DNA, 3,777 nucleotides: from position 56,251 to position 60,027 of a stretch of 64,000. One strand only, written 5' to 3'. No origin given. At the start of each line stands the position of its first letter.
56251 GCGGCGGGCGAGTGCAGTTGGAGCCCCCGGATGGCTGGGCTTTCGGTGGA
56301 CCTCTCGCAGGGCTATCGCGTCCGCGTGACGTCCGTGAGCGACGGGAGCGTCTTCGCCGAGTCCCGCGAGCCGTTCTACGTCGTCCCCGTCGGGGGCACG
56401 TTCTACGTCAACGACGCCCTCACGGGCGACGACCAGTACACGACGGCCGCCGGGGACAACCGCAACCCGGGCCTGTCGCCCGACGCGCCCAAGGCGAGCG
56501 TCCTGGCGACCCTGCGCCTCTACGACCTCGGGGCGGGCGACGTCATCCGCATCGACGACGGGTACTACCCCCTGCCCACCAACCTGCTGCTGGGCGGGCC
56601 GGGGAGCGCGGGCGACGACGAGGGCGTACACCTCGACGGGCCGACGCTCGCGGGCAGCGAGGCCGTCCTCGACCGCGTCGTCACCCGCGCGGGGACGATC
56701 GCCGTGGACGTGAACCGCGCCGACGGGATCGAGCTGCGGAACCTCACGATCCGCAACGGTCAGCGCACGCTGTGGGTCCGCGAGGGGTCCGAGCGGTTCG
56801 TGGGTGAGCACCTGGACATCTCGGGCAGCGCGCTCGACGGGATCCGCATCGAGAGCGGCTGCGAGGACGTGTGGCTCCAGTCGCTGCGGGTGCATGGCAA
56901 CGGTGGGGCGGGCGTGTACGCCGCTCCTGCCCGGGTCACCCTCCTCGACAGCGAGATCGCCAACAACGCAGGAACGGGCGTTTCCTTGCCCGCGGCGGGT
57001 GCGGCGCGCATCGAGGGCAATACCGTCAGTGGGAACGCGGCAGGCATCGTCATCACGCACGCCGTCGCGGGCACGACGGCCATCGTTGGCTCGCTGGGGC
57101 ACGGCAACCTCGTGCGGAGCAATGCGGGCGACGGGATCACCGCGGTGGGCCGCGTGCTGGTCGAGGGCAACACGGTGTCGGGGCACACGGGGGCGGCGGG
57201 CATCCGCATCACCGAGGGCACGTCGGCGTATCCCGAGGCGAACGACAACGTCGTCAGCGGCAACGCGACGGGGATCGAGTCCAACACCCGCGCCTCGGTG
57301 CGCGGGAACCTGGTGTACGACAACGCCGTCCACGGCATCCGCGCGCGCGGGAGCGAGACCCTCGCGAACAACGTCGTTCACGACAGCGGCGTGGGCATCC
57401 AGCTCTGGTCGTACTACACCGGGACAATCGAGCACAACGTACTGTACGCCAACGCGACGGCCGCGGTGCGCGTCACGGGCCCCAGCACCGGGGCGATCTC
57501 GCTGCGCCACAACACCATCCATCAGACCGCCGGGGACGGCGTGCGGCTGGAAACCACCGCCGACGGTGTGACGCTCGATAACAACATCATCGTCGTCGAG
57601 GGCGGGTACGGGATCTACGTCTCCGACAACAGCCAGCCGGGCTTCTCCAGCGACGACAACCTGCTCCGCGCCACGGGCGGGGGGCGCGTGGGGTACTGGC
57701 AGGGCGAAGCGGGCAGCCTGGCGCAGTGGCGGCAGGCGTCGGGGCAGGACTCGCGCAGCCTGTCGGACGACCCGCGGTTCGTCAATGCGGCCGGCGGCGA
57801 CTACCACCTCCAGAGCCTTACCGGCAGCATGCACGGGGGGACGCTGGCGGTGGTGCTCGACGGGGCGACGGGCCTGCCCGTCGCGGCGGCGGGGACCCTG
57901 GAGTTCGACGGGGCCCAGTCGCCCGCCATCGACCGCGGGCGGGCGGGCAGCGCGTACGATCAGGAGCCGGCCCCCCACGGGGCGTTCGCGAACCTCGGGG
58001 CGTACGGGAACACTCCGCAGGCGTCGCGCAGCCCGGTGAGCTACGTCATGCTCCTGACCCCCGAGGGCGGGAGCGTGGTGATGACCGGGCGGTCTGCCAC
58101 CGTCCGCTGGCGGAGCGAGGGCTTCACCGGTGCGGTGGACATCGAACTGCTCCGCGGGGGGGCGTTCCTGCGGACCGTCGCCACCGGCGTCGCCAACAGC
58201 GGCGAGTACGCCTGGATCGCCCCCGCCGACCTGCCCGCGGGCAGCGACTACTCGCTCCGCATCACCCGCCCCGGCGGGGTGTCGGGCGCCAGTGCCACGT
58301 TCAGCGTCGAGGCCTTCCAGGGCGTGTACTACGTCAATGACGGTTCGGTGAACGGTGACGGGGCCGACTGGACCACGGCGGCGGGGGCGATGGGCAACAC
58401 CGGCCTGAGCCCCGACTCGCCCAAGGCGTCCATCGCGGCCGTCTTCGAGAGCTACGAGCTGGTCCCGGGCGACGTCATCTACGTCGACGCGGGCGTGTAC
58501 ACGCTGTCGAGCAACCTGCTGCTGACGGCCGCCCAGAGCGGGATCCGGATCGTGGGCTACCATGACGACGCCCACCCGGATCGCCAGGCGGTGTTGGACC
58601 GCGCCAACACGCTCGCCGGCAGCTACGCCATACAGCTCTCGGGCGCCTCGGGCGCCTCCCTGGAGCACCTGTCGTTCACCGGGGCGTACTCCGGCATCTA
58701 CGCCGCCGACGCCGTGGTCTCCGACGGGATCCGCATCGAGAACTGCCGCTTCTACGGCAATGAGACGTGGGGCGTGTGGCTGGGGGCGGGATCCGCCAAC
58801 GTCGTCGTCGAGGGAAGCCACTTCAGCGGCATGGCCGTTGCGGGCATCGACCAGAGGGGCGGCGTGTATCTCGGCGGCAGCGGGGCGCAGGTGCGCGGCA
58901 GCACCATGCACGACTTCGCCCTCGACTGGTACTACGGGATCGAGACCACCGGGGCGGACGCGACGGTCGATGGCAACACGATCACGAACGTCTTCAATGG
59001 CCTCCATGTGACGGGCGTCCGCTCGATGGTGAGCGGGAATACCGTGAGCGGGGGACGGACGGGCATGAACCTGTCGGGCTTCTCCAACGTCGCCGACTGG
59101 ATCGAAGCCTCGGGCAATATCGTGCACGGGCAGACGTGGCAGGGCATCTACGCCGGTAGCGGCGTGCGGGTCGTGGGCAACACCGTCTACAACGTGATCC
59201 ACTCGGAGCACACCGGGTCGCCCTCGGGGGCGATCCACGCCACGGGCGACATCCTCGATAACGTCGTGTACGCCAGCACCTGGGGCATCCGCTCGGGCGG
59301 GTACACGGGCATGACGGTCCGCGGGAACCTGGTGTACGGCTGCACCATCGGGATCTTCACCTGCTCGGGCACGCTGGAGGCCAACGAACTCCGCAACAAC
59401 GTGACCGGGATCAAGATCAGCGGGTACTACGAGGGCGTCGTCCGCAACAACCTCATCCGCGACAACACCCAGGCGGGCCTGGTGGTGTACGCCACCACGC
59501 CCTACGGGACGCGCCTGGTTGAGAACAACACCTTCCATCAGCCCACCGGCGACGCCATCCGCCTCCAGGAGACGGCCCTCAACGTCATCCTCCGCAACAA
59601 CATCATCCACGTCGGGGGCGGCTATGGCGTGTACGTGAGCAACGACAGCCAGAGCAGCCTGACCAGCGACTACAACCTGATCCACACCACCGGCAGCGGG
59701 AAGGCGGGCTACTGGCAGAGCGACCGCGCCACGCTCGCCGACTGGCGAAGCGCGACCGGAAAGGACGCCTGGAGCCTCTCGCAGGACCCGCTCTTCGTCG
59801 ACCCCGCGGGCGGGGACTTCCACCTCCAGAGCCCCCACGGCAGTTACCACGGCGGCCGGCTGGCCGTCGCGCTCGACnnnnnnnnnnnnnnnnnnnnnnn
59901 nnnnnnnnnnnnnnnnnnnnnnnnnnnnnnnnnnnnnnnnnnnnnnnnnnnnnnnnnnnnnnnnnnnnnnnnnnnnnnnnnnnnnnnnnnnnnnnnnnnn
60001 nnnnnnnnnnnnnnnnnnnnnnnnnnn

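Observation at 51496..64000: Giant gene built from tandem roughly 2.0-2.4 kb modules with about 85 % DNA identity between neighbours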

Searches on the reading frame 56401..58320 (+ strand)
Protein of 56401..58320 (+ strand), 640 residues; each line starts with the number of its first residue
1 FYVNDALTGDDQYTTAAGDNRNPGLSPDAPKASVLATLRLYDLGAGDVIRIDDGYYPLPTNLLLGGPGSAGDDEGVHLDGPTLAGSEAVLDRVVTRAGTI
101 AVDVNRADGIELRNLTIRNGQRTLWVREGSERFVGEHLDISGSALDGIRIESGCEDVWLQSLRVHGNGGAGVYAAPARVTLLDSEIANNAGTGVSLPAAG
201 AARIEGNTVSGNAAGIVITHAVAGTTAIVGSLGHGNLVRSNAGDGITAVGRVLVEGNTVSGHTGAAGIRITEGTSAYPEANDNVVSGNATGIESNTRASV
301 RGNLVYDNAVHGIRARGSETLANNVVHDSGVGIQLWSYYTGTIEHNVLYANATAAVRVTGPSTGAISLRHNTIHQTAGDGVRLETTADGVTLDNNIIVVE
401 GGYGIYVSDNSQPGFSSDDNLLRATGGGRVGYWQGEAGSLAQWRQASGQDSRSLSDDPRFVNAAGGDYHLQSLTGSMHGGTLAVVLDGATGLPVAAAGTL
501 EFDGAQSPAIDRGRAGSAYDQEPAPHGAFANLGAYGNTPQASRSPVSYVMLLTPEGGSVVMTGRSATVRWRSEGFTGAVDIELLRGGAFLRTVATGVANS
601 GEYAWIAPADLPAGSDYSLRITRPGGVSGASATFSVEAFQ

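Call 10: search_protein_families(library=pfam, proteins=[window:56401-58320:+], max_evalue=0.01)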
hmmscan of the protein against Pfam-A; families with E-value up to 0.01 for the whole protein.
window:56401-58320:+ (640 aa): 4 families
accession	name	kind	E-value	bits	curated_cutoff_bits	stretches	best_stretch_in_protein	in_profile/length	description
PF13229.12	Beta_helix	-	1.1e-28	100.3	25.9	3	102-250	3-146/158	Right handed beta helix region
PF05048.19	NosD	-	8.5e-18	65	23.6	2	242-359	37-156/212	Periplasmic copper-binding protein (NosD)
PF10342.15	Kre9_KNH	-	5.8e-09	37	24.6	1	553-631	1-89/94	Kre9/KNH-like N-terminal Ig-like domain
PF17161.10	DUF5123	-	0.00031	22.3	35.1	1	366-472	1-100/113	Domain of unknown function (DUF5123)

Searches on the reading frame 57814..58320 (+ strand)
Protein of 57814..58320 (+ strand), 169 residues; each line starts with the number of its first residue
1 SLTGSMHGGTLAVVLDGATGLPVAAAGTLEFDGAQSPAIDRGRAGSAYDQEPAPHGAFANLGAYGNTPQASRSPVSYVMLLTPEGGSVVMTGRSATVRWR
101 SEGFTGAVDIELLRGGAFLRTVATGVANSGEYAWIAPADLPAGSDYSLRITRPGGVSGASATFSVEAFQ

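Call 71: search_protein_families(library=pfam, proteins=[window:57814-58320:+], max_evalue=1)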
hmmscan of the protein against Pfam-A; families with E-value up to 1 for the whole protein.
window:57814-58320:+ (169 aa): 3 families
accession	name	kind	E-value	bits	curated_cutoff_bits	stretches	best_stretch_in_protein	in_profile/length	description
PF10342.15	Kre9_KNH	-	9.7e-10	39.5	24.6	1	82-163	1-92/94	Kre9/KNH-like N-terminal Ig-like domain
PF17957.7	Big_7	-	0.039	15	24.1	1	79-144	4-65/70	Bacterial Ig domain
PF00426.25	VP4_haemagglut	-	0.15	12.3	25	1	69-100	8-39/160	Outer Capsid protein VP4 (Hemagglutinin) Concanavalin-like domain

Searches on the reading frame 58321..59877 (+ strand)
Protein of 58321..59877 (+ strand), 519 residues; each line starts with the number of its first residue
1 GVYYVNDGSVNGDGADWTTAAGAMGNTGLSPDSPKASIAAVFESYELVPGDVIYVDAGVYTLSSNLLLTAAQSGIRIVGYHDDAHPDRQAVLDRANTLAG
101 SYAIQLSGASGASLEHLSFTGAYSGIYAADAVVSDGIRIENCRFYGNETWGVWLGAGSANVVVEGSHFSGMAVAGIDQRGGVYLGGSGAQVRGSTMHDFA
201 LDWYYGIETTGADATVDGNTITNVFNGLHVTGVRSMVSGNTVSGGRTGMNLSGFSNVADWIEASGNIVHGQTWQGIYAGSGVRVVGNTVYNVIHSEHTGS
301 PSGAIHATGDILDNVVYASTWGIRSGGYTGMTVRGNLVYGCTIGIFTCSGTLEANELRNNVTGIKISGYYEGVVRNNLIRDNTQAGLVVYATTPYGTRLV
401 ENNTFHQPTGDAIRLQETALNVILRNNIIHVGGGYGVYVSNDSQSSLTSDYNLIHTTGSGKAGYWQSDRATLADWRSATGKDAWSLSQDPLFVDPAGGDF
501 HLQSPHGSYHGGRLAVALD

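Call 38: find_related_loci(query=A3, collection=metagenome_contigs, flank=10000)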
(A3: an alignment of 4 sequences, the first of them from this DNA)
Query A3 (519 aa) in metagenome_contigs; peptide patterns used: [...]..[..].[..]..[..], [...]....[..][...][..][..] (x = any residue, [..] = any of these).
600 stretches matched a pattern (row limit reached: there are more); 134 encode a relative of the query (tblastn E <= 1e-3); the best 80 are kept; 76 distinct loci.
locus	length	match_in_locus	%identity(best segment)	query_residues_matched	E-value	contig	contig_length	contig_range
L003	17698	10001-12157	36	1-519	3e-77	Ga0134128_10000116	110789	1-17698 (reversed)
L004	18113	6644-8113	37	3-519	1e-76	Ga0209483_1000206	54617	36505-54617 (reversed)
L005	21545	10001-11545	36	3-515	5e-72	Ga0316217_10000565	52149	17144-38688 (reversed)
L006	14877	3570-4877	36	3-499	2e-71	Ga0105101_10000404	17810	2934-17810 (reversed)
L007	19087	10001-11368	37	1-499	4e-71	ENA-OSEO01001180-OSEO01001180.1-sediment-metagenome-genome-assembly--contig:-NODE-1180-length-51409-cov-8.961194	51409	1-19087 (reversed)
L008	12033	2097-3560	37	3-499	5e-70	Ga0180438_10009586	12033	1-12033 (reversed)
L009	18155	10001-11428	36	3-519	8e-70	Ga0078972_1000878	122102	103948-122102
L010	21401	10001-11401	37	1-499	2e-69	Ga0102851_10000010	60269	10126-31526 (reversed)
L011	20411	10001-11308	36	3-499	2e-71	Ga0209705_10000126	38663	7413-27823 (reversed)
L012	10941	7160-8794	35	2-502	3e-66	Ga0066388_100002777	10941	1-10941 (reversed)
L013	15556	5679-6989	33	3-499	1e-59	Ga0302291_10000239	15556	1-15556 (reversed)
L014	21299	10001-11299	35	2-499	4e-59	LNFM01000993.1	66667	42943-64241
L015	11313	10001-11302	33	3-499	6e-59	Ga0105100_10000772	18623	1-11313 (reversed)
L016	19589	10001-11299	34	2-499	1e-57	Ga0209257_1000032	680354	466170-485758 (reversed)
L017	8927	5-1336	36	49-499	1e-57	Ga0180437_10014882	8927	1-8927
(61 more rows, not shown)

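Call 47: search_solved_structures(query=A2, max_evalue=0.01)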
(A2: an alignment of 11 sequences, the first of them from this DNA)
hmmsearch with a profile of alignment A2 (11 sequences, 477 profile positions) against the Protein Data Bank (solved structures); distinct sequences matched with E-value up to 0.01: 11.
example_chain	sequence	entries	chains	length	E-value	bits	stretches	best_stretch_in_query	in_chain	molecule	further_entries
8xfq_A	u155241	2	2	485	1.5e-08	36.9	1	106-300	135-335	mannuronan 5-epimerase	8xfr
8ja4_A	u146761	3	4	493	1.5e-08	36.9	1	106-300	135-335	mannuronan 5-epimerase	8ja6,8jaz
4nk8_A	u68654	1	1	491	2.9e-07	32.7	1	217-347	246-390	Poly(beta-D-mannuronate) C5 epimerase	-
4ozz_A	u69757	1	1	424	3.3e-07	32.5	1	215-347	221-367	Poly(beta-D-mannuronate) C5 epimerase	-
4nk6_A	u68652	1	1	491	3.4e-07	32.4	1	214-347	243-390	Poly(beta-D-mannuronate) C5 epimerase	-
4ozy_A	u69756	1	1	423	4.1e-07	32.2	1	214-347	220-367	Poly(beta-D-mannuronate) C5 epimerase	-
2pyg_A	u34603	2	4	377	1.3e-06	30.5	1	130-245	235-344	Poly(beta-D-mannuronate) C5 epimerase 4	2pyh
5lw3_A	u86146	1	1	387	7e-05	24.8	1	319-392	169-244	Poly(beta-D-mannuronate) C5 epimerase 6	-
9rx2_A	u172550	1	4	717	8.4e-05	24.5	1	99-463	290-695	Parallel beta-helix repeat protein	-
7jwf_A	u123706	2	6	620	0.0051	18.7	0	98-296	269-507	Glycoside hydrolase family 110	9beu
7jw4_A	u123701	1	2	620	0.0061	18.4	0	99-293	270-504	Glycoside hydrolase family 110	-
